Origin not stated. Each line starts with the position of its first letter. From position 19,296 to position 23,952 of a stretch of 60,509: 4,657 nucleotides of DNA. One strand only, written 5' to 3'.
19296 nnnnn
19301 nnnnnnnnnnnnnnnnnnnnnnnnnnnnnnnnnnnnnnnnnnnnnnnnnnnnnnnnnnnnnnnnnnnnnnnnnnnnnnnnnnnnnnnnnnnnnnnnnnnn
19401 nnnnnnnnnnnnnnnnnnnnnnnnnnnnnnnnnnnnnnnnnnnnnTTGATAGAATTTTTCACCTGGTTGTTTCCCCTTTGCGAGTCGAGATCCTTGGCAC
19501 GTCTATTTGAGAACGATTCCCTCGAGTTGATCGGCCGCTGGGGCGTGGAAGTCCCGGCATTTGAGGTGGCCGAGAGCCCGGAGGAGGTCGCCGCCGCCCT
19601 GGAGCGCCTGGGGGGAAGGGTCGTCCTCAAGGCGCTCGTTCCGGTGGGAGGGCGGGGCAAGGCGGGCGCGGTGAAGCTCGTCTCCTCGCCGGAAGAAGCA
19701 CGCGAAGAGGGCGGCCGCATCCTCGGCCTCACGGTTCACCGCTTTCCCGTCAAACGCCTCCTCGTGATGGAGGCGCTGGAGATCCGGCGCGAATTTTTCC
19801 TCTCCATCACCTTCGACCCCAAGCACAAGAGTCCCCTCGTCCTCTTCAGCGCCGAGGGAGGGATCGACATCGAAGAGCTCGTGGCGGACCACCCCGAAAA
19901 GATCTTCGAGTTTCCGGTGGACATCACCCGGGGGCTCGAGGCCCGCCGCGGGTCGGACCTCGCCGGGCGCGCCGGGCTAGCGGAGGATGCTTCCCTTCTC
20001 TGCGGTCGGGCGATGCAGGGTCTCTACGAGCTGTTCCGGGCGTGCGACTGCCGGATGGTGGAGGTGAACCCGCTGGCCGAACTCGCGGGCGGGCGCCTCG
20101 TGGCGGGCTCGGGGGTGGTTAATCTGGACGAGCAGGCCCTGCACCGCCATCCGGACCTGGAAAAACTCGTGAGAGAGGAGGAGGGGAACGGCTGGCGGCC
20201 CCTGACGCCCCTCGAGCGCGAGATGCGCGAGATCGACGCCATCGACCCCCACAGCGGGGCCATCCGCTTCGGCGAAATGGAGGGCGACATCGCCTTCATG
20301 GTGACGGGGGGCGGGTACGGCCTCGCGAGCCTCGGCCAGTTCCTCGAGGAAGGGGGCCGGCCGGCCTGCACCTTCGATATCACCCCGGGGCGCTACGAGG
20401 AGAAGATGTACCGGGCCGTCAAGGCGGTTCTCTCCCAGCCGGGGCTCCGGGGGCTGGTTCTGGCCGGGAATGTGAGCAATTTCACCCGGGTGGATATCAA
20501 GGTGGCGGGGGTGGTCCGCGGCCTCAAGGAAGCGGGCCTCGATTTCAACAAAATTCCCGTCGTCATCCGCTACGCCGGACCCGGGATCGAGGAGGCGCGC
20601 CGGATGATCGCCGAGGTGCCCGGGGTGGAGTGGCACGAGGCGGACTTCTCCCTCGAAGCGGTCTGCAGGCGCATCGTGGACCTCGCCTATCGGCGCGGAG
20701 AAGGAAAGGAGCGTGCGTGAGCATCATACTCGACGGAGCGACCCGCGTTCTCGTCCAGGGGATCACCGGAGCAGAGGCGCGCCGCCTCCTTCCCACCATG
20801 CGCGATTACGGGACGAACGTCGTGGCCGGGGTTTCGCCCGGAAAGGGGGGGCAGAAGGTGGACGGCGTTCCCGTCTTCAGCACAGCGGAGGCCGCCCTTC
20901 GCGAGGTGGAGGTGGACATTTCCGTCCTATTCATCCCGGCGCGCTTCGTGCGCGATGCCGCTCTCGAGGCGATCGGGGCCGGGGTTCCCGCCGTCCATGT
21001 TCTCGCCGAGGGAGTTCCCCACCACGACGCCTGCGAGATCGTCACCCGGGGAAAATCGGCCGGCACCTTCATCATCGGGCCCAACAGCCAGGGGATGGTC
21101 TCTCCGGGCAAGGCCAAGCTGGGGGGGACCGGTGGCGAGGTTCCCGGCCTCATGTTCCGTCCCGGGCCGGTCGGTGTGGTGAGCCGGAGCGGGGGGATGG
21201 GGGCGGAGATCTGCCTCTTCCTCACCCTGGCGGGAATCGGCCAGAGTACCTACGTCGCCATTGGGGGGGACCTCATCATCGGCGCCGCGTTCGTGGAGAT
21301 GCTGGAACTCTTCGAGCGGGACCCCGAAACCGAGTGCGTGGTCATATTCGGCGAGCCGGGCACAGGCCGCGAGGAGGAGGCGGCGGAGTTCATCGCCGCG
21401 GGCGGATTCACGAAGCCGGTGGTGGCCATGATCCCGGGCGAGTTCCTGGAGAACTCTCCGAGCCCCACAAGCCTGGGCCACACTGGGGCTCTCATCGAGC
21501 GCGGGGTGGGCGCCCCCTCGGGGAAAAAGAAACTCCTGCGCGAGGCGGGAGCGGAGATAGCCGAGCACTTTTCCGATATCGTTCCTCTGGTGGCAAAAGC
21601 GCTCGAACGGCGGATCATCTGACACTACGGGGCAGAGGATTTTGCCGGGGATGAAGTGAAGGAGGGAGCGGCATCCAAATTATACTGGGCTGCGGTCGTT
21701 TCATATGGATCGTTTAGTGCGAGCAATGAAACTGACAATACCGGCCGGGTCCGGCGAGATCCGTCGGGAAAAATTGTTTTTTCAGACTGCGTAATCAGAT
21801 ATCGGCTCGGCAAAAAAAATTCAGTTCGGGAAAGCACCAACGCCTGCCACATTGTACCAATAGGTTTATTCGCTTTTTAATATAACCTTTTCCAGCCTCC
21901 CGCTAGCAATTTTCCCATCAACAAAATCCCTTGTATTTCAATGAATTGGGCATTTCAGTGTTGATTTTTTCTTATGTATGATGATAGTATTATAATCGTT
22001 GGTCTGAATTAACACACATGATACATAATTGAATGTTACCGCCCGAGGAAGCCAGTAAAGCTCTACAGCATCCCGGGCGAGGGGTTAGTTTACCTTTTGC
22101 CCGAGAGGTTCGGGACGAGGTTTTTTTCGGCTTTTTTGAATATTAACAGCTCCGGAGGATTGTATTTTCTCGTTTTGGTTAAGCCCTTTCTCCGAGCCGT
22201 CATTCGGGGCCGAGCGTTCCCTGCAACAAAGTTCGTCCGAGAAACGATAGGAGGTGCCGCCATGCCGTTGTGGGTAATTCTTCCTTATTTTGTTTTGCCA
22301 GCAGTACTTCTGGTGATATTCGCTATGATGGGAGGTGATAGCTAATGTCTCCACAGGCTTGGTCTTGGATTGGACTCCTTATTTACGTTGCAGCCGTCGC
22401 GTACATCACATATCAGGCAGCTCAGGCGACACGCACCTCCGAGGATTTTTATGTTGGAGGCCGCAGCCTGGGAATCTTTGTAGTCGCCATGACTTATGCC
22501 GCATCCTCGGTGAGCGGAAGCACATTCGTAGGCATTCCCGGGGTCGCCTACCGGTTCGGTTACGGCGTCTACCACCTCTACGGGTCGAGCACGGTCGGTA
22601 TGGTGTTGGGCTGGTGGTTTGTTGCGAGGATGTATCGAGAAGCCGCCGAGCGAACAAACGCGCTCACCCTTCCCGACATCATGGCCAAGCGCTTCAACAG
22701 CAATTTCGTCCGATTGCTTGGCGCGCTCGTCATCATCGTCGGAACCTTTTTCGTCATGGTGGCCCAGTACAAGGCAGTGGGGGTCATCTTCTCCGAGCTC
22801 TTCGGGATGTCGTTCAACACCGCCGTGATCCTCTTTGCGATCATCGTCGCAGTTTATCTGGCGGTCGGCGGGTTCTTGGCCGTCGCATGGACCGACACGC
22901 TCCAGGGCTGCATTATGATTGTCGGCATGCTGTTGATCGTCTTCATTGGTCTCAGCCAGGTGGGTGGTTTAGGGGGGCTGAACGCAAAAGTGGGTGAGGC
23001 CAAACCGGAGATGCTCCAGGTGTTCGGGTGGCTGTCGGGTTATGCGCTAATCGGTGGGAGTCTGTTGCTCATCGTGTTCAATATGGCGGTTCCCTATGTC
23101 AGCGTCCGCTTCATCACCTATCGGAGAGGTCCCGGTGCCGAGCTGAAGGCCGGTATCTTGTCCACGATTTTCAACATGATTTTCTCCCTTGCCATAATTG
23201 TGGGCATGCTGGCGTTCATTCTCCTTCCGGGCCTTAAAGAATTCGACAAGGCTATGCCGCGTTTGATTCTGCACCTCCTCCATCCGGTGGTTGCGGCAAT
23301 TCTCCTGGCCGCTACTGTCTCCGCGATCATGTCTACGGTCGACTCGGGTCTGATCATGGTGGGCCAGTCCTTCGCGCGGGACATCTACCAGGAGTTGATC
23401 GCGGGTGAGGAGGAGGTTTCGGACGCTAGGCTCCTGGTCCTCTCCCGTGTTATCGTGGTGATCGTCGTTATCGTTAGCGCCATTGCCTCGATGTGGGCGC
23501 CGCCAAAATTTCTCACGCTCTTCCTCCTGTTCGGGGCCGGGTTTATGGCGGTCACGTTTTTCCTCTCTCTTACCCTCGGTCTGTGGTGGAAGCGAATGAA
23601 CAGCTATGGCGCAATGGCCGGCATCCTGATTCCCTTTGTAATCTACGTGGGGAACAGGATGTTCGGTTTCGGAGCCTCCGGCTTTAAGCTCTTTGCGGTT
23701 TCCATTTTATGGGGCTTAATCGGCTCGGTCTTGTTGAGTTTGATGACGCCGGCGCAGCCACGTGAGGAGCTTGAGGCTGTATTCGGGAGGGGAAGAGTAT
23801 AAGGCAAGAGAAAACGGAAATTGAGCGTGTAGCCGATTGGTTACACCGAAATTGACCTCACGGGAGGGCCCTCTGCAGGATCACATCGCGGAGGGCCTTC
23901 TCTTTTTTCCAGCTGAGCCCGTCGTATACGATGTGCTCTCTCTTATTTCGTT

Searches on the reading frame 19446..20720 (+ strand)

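Call 68: search_protein_families(library=pfam, proteins=[window:19446-20720:+], max_evalue=0.00001)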
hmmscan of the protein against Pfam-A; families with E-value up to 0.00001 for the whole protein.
window:19446-20720:+ (424 aa): 3 families
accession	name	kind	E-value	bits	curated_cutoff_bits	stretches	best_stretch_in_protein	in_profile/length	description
PF08442.15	ATP-grasp_2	-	4.1e-49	167.4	29.5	1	20-211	2-201/202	ATP-grasp domain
PF13549.11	ATP-grasp_5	-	6.1e-09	36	27.6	1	18-143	8-136/221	ATP-grasp domain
PF16114.10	Citrate_bind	-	8.1e-06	25.9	26.8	0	255-391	5-150/177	ATP citrate lyase citrate-binding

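Call 69: search_protein_families(library=ncbifam, proteins=[window:19446-20720:+], max_evalue=1e-10)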
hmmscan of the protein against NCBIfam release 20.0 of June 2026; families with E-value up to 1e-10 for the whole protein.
window:19446-20720:+ (424 aa): 3 families
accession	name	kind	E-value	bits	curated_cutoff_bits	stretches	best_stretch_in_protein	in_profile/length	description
NF001913.0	PRK00696.1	equivalog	3.4e-68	230.4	370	1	19-391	2-364/388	ADP-forming succinate--CoA ligase subunit beta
TIGR01016.1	sucCoAbeta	subfamily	6.2e-64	216.3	375.55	1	19-413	2-384/386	succinate-CoA ligase subunit beta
NF010647.0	PRK14046.1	equivalog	4.5e-51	174.1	604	1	22-406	5-378/392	malate--CoA ligase subunit beta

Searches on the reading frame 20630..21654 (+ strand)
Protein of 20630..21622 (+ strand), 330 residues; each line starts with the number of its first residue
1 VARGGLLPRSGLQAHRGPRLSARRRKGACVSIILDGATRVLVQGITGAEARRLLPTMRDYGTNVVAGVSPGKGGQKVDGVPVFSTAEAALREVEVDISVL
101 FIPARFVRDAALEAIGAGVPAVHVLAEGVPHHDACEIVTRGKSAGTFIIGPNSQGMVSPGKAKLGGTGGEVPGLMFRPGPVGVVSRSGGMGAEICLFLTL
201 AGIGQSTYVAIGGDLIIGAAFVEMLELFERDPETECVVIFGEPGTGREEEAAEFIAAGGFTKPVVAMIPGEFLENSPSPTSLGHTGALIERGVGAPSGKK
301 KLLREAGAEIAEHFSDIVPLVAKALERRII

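Call 68: search_protein_families(library=pfam, proteins=[window:20630-21622:+], max_evalue=0.00001)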
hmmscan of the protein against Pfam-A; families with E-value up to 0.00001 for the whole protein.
window:20630-21622:+ (330 aa): 3 families
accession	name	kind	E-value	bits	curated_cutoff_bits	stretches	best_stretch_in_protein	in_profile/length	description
PF02629.25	CoA_binding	-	5.1e-21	75.7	22.3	1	37-128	3-97/97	CoA binding domain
PF00549.24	Ligase_CoA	-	5.9e-13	49.5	24.5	1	184-307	1-126/128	CoA-ligase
PF13607.11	Succ_CoA_lig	-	2.8e-11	43.8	27.4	1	178-319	1-133/138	Succinyl-CoA ligase like flavodoxin domain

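Call 69: search_protein_families(library=ncbifam, proteins=[window:20713-21654:+], max_evalue=1e-10)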
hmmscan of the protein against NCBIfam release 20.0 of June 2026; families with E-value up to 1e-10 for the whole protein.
window:20713-21654:+ (313 aa): 0 families

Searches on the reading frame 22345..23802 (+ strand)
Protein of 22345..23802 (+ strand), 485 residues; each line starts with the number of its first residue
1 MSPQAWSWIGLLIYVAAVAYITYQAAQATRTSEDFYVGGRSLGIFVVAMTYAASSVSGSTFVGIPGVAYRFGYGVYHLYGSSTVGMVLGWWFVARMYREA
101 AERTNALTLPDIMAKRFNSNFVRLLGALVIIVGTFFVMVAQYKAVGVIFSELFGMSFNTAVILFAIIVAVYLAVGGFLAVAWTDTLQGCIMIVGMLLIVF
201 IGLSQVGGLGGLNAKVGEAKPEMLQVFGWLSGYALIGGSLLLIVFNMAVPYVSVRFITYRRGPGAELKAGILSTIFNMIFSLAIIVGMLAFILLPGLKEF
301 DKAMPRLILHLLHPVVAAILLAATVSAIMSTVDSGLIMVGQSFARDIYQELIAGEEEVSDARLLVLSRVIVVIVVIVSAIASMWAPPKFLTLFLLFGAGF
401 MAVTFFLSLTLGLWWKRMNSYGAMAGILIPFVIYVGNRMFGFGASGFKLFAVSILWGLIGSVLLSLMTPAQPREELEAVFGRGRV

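Call 68: search_protein_families(library=pfam, proteins=[window:22345-23802:+], max_evalue=0.00001)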
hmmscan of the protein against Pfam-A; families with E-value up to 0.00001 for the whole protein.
window:22345-23802:+ (485 aa): 1 family
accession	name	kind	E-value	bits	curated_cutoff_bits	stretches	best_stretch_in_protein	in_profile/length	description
PF00474.23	SSF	-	4.3e-68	230.5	22.8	1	35-429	1-405/406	Sodium:solute symporter family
